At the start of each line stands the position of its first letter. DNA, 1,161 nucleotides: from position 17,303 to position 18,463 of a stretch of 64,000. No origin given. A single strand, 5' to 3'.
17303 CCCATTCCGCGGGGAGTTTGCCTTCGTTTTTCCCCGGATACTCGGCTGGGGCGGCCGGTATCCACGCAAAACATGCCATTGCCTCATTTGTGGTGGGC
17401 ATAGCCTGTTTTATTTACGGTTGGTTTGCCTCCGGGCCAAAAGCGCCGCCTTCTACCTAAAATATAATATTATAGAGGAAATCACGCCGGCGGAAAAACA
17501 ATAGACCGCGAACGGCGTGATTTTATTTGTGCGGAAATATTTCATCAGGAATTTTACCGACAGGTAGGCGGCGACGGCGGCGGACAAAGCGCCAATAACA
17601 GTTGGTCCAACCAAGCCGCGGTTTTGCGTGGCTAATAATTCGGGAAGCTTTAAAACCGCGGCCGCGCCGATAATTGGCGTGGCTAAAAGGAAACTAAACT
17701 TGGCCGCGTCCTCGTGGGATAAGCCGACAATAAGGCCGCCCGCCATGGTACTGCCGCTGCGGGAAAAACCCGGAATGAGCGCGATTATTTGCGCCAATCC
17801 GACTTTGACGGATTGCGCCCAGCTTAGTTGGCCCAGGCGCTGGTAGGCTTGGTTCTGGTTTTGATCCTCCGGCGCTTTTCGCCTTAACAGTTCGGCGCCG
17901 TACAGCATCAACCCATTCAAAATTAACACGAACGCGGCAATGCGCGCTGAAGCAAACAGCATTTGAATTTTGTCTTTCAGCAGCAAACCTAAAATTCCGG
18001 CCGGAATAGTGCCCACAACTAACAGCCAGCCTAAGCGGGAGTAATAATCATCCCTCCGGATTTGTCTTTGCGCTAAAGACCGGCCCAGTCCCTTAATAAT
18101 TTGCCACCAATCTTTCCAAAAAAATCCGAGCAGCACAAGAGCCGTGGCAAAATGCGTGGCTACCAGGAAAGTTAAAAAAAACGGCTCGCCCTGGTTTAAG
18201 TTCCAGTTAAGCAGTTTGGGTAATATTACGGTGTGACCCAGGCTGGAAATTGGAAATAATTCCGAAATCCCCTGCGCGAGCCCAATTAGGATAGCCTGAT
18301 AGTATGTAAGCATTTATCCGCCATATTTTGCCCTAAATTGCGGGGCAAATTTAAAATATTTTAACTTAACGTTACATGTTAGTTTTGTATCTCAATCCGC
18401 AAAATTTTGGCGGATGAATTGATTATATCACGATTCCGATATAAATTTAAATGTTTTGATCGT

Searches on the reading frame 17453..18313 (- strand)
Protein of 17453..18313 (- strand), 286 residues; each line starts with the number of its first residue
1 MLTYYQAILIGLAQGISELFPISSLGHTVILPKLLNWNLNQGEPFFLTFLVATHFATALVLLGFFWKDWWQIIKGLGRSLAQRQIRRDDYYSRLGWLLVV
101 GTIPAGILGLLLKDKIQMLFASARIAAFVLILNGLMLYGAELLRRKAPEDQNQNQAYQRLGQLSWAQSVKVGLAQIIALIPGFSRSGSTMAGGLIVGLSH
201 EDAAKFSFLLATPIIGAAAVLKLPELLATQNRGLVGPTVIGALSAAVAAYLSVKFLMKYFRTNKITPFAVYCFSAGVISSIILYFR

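Call 3: search_protein_families(library=pfam, proteins=[window:17453-18313:-], max_evalue=0.01)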
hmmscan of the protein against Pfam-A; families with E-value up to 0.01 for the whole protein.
window:17453-18313:- (286 aa): 1 family
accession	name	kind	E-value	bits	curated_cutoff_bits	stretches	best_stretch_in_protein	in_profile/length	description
PF02673.24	BacA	-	1e-74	251.9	33.4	1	7-278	1-257/257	Bacitracin resistance protein BacA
